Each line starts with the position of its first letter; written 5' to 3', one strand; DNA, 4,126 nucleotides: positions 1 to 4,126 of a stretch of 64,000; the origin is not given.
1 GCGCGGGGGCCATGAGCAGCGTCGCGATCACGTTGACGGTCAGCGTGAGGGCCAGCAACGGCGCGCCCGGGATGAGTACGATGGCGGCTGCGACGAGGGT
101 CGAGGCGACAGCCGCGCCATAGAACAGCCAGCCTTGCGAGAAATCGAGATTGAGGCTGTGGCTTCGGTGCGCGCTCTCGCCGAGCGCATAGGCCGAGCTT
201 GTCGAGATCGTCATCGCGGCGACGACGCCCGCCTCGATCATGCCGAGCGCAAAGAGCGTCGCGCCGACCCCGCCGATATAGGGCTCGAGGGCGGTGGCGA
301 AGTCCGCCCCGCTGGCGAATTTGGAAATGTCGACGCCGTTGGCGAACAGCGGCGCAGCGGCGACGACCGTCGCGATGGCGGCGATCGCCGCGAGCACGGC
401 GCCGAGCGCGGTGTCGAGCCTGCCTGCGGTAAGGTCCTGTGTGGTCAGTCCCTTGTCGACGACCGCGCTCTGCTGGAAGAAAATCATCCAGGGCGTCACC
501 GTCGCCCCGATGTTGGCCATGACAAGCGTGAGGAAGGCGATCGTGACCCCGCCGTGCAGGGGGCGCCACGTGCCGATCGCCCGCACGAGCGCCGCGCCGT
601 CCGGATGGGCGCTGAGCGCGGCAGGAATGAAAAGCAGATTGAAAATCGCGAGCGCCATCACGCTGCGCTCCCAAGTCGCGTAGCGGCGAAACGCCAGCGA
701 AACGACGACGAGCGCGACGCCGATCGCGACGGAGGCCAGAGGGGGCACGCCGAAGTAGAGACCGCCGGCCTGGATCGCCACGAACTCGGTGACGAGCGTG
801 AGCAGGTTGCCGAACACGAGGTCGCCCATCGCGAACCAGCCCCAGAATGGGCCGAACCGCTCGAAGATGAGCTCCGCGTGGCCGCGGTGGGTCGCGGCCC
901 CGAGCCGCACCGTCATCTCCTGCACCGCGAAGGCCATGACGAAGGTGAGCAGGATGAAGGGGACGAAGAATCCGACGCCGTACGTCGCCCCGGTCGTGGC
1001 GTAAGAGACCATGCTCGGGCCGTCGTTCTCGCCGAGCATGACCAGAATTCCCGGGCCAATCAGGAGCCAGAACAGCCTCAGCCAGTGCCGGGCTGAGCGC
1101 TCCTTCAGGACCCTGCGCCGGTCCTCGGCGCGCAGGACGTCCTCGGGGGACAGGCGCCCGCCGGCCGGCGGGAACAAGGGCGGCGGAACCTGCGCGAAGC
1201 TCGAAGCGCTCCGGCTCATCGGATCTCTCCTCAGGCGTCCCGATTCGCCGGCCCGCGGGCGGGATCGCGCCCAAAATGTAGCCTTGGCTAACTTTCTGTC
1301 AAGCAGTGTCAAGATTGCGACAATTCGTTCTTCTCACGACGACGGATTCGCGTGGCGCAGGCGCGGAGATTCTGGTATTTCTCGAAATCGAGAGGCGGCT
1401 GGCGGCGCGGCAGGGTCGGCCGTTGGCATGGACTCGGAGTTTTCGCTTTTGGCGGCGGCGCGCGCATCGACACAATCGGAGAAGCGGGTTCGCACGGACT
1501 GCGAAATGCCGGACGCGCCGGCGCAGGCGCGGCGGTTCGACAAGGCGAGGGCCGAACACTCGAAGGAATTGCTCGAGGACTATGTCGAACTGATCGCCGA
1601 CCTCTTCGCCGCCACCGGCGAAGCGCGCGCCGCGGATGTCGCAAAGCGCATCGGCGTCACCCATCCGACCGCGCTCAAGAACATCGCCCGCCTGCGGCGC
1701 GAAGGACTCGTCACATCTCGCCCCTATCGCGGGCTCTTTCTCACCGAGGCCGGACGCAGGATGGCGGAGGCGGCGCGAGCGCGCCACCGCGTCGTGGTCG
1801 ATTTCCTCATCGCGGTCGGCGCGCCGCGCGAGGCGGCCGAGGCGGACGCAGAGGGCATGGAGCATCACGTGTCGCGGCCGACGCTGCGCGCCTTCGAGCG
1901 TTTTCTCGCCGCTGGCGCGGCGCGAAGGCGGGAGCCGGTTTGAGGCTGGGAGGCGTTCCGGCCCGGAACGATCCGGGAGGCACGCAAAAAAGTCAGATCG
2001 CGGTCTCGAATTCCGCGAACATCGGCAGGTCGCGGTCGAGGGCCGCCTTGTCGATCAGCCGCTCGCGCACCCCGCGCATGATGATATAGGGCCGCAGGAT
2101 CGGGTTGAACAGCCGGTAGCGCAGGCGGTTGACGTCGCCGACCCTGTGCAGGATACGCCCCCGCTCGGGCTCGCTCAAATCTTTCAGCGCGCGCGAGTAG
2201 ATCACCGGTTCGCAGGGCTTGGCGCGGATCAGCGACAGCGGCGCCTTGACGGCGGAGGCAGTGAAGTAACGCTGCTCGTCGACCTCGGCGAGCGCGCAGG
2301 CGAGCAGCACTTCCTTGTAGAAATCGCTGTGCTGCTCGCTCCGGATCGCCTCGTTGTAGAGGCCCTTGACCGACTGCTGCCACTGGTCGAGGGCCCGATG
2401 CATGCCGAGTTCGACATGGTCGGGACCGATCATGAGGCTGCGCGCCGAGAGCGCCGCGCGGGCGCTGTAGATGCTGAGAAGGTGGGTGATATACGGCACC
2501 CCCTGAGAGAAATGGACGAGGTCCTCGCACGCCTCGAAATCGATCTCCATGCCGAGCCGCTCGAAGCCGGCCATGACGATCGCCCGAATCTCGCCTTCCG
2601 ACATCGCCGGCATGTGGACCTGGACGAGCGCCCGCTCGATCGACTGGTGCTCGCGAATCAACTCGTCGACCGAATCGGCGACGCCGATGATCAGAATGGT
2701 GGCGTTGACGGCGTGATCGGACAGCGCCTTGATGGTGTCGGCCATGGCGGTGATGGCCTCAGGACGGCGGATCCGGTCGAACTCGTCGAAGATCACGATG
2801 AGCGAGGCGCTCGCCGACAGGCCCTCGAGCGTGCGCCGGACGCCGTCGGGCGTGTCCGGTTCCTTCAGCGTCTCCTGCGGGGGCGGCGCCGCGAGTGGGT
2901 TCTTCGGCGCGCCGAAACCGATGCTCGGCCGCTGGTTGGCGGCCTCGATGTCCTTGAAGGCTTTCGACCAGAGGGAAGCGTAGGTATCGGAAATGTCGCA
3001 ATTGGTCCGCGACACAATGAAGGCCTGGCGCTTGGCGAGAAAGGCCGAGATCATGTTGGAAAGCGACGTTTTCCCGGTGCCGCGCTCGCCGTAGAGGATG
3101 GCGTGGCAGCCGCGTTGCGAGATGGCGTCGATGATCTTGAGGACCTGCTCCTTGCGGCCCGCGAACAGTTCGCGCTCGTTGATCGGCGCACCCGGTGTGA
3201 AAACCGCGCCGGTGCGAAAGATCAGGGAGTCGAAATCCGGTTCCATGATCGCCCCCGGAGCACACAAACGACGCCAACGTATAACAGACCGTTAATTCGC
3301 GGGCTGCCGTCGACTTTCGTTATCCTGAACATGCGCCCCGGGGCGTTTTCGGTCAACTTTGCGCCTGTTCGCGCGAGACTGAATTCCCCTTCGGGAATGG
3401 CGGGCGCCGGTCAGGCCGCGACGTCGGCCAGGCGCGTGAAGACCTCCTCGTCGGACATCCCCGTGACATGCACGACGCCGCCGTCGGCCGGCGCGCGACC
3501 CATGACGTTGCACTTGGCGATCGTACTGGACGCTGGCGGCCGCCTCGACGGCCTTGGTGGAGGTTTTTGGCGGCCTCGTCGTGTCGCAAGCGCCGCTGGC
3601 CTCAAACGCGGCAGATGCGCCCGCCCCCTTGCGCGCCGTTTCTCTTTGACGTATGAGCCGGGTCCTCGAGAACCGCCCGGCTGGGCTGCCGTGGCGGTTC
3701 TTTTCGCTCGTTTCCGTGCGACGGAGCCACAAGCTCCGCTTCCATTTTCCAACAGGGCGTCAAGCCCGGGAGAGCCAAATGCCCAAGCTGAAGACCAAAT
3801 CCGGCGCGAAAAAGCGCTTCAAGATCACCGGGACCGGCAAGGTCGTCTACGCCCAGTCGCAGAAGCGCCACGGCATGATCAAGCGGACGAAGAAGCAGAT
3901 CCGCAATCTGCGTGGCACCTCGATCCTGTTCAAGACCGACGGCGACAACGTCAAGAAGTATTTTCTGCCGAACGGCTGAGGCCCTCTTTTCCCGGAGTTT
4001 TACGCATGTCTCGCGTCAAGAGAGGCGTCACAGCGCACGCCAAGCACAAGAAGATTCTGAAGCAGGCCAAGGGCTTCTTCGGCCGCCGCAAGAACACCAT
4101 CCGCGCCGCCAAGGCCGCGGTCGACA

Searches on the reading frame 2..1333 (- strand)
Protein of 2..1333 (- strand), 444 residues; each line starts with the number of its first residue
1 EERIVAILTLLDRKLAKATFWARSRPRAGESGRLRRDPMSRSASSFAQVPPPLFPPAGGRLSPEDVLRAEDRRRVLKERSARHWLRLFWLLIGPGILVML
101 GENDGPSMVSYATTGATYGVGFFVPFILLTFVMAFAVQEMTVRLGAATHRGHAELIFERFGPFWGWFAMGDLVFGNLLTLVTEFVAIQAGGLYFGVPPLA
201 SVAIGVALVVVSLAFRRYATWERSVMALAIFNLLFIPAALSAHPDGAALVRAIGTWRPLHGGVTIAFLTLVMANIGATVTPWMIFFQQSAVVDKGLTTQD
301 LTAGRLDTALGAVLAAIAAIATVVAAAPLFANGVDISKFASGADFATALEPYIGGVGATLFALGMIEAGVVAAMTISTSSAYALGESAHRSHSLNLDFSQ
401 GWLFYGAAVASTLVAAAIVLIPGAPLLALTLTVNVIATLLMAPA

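Call 60: search_protein_families(library=pfam, proteins=[window:2-1333:-], max_evalue=0.00001)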
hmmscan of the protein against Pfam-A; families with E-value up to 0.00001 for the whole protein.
window:2-1333:- (444 aa): 1 family
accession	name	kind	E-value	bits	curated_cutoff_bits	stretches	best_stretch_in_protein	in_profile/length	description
PF01566.24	Nramp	-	3.5e-47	161.6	29.8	1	110-441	3-333/357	Natural resistance-associated macrophage protein-like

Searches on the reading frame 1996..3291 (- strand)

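Call 60: search_protein_families(library=pfam, proteins=[window:1996-3291:-], max_evalue=0.00001)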
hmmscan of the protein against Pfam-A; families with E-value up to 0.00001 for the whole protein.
window:1996-3291:- (432 aa): 5 families
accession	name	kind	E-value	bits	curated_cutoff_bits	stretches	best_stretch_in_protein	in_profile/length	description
PF13191.12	AAA_16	-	1.5e-10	42.3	32.6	1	43-177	2-147/167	AAA ATPase domain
PF20703.3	nSTAND1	-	7.7e-09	36.1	27.1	1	39-261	12-218/379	Novel STAND NTPase 1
PF13401.12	AAA_22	-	1.2e-07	32.5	27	1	64-207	8-125/130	AAA domain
PF00004.35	AAA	-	1.5e-07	32.4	21.2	1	65-226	2-128/131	ATPase family associated with various cellular activities (AAA)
PF07693.20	KAP_NTPase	-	6.2e-06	26.1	20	0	48-116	6-76/293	KAP family P-loop domain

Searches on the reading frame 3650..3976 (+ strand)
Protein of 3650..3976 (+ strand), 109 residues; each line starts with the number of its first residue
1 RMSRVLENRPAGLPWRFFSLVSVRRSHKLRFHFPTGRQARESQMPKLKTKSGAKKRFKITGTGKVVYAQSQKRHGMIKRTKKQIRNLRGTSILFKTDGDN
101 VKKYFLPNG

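Call 60: search_protein_families(library=pfam, proteins=[window:3650-3976:+], max_evalue=0.00001)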
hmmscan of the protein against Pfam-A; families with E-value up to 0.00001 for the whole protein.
window:3650-3976:+ (109 aa): 1 family
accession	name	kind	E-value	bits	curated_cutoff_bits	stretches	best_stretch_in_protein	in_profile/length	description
PF01632.24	Ribosomal_L35p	-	3.5e-21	75.8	28.9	1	45-103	1-59/61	Ribosomal protein L35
